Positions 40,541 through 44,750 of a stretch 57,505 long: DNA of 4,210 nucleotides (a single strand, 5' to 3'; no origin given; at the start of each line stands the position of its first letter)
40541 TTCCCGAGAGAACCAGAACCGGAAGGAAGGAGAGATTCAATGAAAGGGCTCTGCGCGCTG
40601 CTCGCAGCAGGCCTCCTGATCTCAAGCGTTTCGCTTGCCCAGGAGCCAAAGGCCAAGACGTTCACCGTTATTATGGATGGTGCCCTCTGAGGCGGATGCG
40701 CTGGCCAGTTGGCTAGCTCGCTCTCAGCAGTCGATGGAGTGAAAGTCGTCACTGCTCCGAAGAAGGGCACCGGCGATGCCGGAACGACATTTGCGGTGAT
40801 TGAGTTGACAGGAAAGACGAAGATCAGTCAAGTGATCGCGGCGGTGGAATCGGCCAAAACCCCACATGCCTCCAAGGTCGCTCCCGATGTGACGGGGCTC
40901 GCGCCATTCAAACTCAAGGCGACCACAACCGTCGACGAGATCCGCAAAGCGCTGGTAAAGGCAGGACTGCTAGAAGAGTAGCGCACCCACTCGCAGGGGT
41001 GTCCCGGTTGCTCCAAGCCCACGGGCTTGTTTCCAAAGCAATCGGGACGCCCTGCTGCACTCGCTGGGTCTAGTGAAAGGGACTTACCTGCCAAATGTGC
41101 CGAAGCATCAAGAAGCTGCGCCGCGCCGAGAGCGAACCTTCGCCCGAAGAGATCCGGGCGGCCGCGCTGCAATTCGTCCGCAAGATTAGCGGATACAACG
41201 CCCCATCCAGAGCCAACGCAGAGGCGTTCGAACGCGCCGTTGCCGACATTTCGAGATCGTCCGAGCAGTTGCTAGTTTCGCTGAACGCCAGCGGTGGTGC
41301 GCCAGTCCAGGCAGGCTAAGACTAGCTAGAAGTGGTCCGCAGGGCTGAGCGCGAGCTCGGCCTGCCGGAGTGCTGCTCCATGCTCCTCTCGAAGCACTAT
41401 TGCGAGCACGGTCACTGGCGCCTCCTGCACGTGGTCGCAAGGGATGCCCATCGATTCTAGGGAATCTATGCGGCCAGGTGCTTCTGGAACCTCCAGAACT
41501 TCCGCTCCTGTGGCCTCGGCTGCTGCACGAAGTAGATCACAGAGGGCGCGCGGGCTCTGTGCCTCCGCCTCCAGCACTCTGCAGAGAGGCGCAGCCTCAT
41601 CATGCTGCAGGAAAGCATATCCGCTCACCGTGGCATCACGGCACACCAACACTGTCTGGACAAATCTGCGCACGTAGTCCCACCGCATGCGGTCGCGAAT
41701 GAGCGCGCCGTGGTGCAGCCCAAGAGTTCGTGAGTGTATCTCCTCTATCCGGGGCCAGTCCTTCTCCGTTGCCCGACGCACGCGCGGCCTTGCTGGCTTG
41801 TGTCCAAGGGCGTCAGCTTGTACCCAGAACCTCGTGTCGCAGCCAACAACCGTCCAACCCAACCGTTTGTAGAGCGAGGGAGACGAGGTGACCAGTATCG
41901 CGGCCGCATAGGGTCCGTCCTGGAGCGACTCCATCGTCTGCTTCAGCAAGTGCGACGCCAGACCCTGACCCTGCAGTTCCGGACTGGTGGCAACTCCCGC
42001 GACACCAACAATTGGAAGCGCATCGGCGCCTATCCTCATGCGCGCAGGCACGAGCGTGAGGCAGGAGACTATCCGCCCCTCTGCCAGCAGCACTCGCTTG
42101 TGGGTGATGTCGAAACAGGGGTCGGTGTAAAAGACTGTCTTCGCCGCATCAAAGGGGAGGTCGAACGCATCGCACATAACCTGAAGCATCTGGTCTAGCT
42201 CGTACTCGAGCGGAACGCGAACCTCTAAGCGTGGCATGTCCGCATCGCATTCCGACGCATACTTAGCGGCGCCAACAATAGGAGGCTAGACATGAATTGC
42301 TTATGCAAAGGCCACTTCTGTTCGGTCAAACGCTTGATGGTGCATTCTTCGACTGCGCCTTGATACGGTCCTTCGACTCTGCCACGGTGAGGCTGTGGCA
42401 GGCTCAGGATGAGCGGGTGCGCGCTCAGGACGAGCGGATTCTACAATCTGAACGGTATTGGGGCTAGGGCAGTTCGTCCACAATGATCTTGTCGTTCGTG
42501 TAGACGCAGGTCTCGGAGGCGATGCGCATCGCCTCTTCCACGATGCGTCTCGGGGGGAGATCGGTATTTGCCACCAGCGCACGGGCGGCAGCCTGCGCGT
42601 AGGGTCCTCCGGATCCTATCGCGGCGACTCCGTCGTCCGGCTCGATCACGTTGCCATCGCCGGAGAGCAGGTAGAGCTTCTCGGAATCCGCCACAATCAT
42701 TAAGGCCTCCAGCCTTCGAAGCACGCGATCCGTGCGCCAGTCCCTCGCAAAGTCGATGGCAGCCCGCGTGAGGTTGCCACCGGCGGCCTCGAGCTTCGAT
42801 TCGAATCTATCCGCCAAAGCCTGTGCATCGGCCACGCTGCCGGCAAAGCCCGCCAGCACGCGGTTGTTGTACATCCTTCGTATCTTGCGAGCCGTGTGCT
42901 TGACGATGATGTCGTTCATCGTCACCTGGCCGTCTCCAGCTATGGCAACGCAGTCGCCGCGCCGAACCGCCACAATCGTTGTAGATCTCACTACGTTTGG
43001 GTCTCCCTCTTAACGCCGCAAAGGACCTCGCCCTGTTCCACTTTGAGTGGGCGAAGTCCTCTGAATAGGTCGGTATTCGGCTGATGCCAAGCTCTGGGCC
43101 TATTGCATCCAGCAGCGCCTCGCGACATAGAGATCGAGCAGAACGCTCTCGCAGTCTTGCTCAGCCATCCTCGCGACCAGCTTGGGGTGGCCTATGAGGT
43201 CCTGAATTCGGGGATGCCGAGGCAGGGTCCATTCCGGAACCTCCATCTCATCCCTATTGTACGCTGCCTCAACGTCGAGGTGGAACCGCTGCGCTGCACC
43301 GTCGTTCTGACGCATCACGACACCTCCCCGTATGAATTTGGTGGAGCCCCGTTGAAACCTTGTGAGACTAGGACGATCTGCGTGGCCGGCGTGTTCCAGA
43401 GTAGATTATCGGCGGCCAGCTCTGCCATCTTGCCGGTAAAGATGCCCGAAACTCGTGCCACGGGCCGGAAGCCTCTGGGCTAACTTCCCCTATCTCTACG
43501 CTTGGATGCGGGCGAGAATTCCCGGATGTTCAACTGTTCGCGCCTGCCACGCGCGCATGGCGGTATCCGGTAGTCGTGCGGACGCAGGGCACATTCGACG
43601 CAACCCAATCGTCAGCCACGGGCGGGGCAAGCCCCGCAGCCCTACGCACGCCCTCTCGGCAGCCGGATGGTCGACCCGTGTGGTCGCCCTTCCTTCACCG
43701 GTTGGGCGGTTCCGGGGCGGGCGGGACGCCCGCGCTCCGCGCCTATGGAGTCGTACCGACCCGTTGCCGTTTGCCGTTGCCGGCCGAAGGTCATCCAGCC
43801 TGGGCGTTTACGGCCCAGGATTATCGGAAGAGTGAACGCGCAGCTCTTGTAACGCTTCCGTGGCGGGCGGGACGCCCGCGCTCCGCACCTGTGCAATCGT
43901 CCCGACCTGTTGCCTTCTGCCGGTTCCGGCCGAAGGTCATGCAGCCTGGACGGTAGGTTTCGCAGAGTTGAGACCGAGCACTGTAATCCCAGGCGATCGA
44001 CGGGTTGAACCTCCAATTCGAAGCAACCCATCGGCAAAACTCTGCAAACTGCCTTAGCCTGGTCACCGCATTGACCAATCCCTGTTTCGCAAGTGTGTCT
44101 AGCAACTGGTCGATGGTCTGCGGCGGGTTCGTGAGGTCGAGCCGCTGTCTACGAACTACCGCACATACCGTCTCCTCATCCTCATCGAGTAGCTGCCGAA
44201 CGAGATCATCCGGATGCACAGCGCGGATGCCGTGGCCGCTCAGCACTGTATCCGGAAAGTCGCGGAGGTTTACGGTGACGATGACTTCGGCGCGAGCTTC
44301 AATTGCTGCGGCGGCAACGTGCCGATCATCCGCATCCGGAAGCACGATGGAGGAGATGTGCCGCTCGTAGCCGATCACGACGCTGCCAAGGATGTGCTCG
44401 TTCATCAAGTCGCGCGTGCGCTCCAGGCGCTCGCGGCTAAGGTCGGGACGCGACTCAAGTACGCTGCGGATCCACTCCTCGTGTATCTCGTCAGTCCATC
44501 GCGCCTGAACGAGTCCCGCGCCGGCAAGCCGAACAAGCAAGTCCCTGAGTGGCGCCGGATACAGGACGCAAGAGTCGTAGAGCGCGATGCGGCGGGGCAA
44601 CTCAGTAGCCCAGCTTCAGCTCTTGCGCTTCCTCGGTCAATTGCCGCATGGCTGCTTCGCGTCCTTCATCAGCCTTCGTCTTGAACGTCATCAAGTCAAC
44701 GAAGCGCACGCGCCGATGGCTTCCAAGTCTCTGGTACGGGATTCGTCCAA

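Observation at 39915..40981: Two adjacent exported HMA-fold genes, each with an in-frame TGA at a cysteine of the CxxC metal site: candidate selenoproteins (CxxU and UxxC)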

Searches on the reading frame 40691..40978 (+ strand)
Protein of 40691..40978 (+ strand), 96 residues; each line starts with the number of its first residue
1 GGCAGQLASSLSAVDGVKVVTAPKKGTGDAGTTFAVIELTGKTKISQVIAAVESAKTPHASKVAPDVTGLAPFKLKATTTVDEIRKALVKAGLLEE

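Call 35: search_protein_representatives(protein=window:40691-40978:+)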
Query: 96 residues. Proteins with E-value up to 0.001 (for the whole library): 17; up to 1e-10: 9; up to 1e-30: 0. The best 17 are listed.
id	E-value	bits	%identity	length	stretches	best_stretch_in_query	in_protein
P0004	4.0e-19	84.9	50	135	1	1-96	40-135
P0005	1.9e-17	79.5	62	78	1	19-96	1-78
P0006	2.6e-16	75.9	49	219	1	2-95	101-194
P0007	3.6e-14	69.1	47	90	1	7-96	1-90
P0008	9.8e-14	67.7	51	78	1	19-96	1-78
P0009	3.1e-12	62.9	47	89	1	7-95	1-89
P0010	3.6e-12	62.7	57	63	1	35-95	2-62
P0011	1.9e-11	60.4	48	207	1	1-92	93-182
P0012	4.4e-11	59.2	49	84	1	7-76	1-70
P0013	1.8e-10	57.3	46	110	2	7-92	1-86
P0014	1.6e-07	47.9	36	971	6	55-83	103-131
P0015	1.8e-07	47.7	48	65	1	33-96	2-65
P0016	7.8e-07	45.7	35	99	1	9-96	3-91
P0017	2.1e-06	44.3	52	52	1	46-95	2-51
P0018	3.5e-05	40.4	43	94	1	9-94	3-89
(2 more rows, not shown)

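Call 37: find_encoding_contigs(protein=P0007, flank=6000, max_places=3)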
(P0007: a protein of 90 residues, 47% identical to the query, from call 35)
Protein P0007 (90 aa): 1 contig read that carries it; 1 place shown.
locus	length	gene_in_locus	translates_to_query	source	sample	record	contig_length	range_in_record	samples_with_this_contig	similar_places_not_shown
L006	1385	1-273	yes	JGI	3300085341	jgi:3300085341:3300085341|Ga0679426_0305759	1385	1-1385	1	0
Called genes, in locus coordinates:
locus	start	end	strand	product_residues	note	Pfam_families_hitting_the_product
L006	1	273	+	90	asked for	?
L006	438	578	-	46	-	-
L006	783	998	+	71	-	-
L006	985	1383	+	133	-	?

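Call 39: find_encoding_contigs(protein=P0009, flank=6000, max_places=3)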
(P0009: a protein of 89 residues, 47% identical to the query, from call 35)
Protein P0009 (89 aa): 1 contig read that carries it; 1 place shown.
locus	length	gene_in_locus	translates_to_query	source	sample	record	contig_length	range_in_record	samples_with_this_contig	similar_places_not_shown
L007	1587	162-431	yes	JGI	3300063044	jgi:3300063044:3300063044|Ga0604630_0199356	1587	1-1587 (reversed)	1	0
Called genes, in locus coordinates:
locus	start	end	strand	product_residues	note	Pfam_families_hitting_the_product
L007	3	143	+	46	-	?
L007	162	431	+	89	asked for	-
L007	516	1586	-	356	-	?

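Call 40: find_encoding_contigs(protein=P0013, flank=6000, max_places=3)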
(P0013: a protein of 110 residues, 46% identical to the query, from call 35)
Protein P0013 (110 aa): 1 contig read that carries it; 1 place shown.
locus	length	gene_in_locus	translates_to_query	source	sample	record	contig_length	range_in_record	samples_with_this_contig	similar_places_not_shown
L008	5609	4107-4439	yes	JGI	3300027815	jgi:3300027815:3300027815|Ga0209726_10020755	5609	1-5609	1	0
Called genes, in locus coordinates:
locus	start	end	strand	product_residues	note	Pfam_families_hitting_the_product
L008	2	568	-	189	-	?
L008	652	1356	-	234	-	PF06439:3keto-disac_hyd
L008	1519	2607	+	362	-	PF25175:Beta-prop_WDR5, PF00400:WD40, PF23381:Beta-prop_IFT122_1st, PF24807:WD40_CDC20-Fz, PF24814:WD40_Prp19, PF25174:Beta-prop_THOC3, PF24817:WD40_WDHD1_1st, PF23414:Beta-prop_EML_2, +38 more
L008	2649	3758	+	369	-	PF01112:Asparaginase_2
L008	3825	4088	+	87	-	-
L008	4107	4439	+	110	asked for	-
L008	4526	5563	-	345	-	-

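Call 45: find_encoding_contigs(protein=P0012, flank=6000, max_places=3)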
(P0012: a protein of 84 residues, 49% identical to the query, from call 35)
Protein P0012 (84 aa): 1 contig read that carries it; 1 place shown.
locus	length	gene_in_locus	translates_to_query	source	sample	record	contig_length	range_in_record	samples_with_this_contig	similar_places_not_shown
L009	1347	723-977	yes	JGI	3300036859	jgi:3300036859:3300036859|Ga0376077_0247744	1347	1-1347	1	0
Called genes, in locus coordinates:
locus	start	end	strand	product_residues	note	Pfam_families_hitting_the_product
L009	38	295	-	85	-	PF00708:Acylphosphatase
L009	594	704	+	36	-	-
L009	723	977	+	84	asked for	-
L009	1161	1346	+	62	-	?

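Call 46: find_encoding_contigs(protein=P0008, flank=6000, max_places=3)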
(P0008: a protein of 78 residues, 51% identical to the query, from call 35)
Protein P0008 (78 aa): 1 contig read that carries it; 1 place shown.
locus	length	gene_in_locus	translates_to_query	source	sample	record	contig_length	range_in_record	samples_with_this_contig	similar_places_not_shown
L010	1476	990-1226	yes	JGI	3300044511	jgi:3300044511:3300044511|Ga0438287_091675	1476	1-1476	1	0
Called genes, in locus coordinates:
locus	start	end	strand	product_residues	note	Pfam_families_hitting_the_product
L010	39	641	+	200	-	PF00899:ThiF, PF00581:Rhodanese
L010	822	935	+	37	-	-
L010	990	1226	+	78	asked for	-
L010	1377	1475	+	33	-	?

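Call 67: find_encoding_contigs(protein=P0004, flank=6000, max_places=2)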
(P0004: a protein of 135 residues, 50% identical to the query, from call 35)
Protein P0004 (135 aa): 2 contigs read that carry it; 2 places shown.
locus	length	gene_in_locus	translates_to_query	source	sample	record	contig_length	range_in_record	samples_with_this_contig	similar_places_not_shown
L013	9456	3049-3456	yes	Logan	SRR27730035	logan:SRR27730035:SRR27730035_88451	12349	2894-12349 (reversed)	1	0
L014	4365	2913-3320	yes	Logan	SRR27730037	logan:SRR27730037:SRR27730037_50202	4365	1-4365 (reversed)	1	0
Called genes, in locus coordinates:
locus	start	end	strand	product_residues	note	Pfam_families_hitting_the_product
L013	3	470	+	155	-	?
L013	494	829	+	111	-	PF02311:AraC_binding (weak), PF07883:Cupin_2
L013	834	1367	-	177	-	PF01174:SNO, PF03575:Peptidase_S51, PF07685:GATase_3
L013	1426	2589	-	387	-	PF00404:Dockerin_1 (faint), PF01839:FG-GAP (faint), PF13517:FG-GAP_3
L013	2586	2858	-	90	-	PF12708:Pect-lyase_RHGA_epim (weak)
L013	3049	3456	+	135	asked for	-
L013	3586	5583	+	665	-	PF10142:PhoPQ_related, PF06439:3keto-disac_hyd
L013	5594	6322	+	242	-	PF18306:LDcluster4, PF03641:Lysine_decarbox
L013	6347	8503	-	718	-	PF11992:TgpA_N, PF01841:Transglut_core, PF13559:DUF4129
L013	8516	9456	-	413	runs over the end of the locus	PF01882:DUF58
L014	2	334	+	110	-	?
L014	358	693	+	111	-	PF02311:AraC_binding (weak), PF07883:Cupin_2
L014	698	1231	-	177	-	PF01174:SNO, PF03575:Peptidase_S51, PF07685:GATase_3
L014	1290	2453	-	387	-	PF00404:Dockerin_1 (faint), PF01839:FG-GAP (faint), PF13517:FG-GAP_3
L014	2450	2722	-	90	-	PF12708:Pect-lyase_RHGA_epim (weak)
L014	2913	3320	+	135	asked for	-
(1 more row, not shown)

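Call 68: find_encoding_contigs(protein=P0011, flank=6000, max_places=2)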
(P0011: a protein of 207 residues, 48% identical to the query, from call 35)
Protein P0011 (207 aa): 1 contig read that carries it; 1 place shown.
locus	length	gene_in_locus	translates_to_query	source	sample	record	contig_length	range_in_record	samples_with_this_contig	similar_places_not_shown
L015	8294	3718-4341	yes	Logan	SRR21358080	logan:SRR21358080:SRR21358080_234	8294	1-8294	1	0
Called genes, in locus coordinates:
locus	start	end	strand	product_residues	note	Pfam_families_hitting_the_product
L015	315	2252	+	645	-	PF13292:DXP_synthase_N, PF02779:Transket_pyr, PF02780:Transketolase_C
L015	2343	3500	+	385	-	PF01112:Asparaginase_2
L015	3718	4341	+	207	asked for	-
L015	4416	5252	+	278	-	-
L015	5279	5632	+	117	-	PF00903:Glyoxalase (weak)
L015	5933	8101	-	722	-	PF02225:PA, PF04389:Peptidase_M28, PF04253:TFR_dimer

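Call 88: predict_structure(alignment_id=A8)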
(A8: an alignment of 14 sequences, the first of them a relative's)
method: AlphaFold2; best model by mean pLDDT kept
length: 207 residues; sequences in the alignment: 14
mean_pLDDT: 68.4   pTM: 0.52
mean pLDDT of the five models: 68.4, 66.6, 59.4, 56.3, 55.6
residues with pLDDT >= 90: 8; 70-90: 126; 50-70: 22; < 50: 51
segments of 3 or more residues with pLDDT < 50: 1-18, 46-77
pLDDT, mean of each block of 10 residues (from residue 1): 36 40 66 72 52 35 36 46 81 88 89 83 82 81 88 83 74 78 74 77 80
secondary structure, 60 per line:
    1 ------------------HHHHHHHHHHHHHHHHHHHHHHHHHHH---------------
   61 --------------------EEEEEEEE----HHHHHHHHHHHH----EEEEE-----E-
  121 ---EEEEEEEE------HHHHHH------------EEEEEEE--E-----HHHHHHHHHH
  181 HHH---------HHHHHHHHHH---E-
elements in order: H19-45 E81-88 H93-104 E109-113 E124-131 H138-143 E156-162 H171-183 H193-202

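Call 91: fold_search(model_id=the predicted structure, library=pdb)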
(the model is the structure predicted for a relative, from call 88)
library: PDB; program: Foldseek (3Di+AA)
matches with E <= 10: 1346; with E <= 0.001: 0
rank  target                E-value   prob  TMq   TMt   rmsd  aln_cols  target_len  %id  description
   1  4rbv_A                6.0e-03  0.99  0.25  0.46   4.6        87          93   18  PduA K26A S40GSG mutant, from Salmonella enterica serovar Typhimurium LT2 (released 2015-02-18)
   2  5etl_C                7.8e-03  0.93  0.30  0.38   9.9       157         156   12  E. coli 6-hydroxymethyl-7,8-dihydropterin pyrophosphokinase complexed with AMPCPP and inhibitor at 1.82 angstrom resol (released 2016-05-04)
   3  4rbv_C                9.4e-03  0.99  0.26  0.51   4.3        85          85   20  PduA K26A S40GSG mutant, from Salmonella enterica serovar Typhimurium LT2 (released 2015-02-18)
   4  4rbv_G                9.4e-03  0.98  0.27  0.51   5.0        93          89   22  PduA K26A S40GSG mutant, from Salmonella enterica serovar Typhimurium LT2 (released 2015-02-18)
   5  1f9h                  9.4e-03  0.75  0.26  0.32  10.7       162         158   12  CRYSTAL STRUCTURE OF THE TERNARY COMPLEX OF E. COLI HPPK(R92A) WITH MGAMPCPP AND 6-HYDROXYMETHYL-7,8-DIHYDROPTERIN AT 1. (released 2003-04-15)
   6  7bgb_G                1.5e-02  0.90  0.26  0.17   6.0       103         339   12  The H/ACA RNP lobe of human telomerase (released 2021-04-28)
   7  4qif_E                1.6e-02  0.97  0.25  0.49   4.5        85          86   15  Crystal Structure of PduA with edge mutation K26A and pore mutation S40H (released 2015-02-18)
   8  1hq2                  1.6e-02  0.69  0.27  0.32  10.5       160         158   12  CRYSTAL STRUCTURE OF A TERNARY COMPLEX OF E.COLI HPPK(R82A) WITH MGAMPCPP AND 6-HYDROXYMETHYL-7,8-DIHYDROPTERIN AT 1.25  (released 2003-04-15)
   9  4ppd_B                1.9e-02  0.97  0.28  0.54   4.9        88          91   19  PduA K26A, crystal form 2 (released 2014-05-14)
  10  4rbv_D                2.0e-02  0.97  0.26  0.49   4.3        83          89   18  PduA K26A S40GSG mutant, from Salmonella enterica serovar Typhimurium LT2 (released 2015-02-18)
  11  4m5n_A                2.2e-02  0.77  0.27  0.34  10.7       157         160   11  The Identification, Analysis and Structure-Based Development of Novel Inhibitors of 6-hydroxymethyl-7,8-dihydropterin  (released 2014-04-02)
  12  4rbv_E                2.3e-02  0.90  0.23  0.44   5.2        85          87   19  PduA K26A S40GSG mutant, from Salmonella enterica serovar Typhimurium LT2 (released 2015-02-18)
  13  3ili                  2.3e-02  0.66  0.28  0.34  10.4       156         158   12  Crystal structure of E. coli HPPK(D95A) (released 2010-08-11)
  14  3mcn_B                2.5e-02  0.97  0.28  0.17   4.1        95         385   12  Crystal Structure of the 6-hyroxymethyl-7,8-dihydropterin pyrophosphokinase dihydropteroate synthase bifunctional enzy (released 2010-12-22)
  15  5etl_A                2.5e-02  0.82  0.29  0.37  10.1       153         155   11  E. coli 6-hydroxymethyl-7,8-dihydropterin pyrophosphokinase complexed with AMPCPP and inhibitor at 1.82 angstrom resol (released 2016-05-04)
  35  4a48_B                4.7e-02  0.99  0.24  0.65   3.3        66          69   24  Crosstalk between Cu(I) and Zn(II) homeostasis (released 2012-12-12)
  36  4a48_A                4.7e-02  0.98  0.23  0.65   3.4        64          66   25  Crosstalk between Cu(I) and Zn(II) homeostasis (released 2012-12-12)
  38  8b2r_A                5.0e-02  0.96  0.29  0.62   3.8        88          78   12  Complex of rice blast (Magnaporthe oryzae) effector protein AVR-PikF with a rice (Oryza sativa) RGA5 HMA domain mutant (released 2022-10-19)
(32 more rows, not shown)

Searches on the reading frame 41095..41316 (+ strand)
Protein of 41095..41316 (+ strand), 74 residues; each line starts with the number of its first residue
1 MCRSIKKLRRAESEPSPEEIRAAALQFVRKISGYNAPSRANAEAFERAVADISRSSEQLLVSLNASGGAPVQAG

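Call 52: search_protein_families(library=pfam, proteins=[window:41095-41316:+], max_evalue=0.001)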
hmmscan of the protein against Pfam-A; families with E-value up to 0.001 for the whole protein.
window:41095-41316:+ (74 aa): 1 family
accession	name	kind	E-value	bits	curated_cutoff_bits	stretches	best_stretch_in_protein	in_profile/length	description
PF10041.14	DUF2277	-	1.2e-24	86.9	25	1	1-67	1-67/78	Uncharacterized conserved protein (DUF2277)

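Call 70: list_cluster_members(proteins=[P0001, window:41095-41316:+, window:42464-42988:-])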
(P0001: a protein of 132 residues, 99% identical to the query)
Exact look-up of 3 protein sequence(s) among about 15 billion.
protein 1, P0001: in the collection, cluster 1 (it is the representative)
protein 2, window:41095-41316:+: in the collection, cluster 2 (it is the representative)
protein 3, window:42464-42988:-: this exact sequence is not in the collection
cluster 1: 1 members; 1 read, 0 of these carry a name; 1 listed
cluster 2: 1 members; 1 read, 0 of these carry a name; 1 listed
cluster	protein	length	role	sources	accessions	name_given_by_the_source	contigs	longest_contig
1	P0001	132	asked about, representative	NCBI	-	-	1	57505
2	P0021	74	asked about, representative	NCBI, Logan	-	-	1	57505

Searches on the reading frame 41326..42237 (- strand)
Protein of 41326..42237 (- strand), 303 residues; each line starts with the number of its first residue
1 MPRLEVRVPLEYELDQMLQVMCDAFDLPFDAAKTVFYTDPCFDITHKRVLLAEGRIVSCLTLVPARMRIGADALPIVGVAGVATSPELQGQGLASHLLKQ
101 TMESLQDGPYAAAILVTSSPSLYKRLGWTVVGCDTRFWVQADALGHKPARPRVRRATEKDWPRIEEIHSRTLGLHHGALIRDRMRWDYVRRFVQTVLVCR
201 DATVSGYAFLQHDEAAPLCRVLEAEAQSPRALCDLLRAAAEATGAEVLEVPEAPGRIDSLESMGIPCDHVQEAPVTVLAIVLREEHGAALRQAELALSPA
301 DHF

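Call 52: search_protein_families(library=pfam, proteins=[window:41326-42237:-], max_evalue=0.001)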
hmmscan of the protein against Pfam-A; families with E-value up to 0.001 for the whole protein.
window:41326-42237:- (303 aa): 4 families
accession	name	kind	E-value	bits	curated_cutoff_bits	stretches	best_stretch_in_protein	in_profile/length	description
PF13527.13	Acetyltransf_9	-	7.1e-23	81.4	25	1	7-130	3-126/127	Acetyltransferase (GNAT) domain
PF13508.13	Acetyltransf_7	-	1.2e-06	29.3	27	1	48-129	4-83/84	Acetyltransferase (GNAT) domain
PF00583.31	Acetyltransf_1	-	3.4e-05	24.5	20.7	1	50-127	38-115/116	Acetyltransferase (GNAT) family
PF13673.13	Acetyltransf_10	-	0.00057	20.3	23.6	1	81-132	56-111/128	Acetyltransferase (GNAT) domain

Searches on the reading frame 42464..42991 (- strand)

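Call 52: search_protein_families(library=pfam, proteins=[window:42464-42991:-], max_evalue=0.001)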
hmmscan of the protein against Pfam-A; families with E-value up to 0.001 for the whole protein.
window:42464-42991:- (175 aa): 1 family
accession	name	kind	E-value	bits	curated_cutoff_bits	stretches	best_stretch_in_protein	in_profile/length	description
PF00227.31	Proteasome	-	8.9e-27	94.4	22.4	1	3-171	4-186/189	Proteasome subunit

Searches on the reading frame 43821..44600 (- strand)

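Call 52: search_protein_families(library=pfam, proteins=[window:43821-44600:-], max_evalue=0.001)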
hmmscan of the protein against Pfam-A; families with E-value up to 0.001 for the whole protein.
window:43821-44600:- (259 aa): 1 family
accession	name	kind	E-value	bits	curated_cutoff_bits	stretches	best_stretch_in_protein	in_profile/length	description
PF13470.12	PIN_3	-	6.1e-08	33.9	27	1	8-112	4-114/115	PIN domain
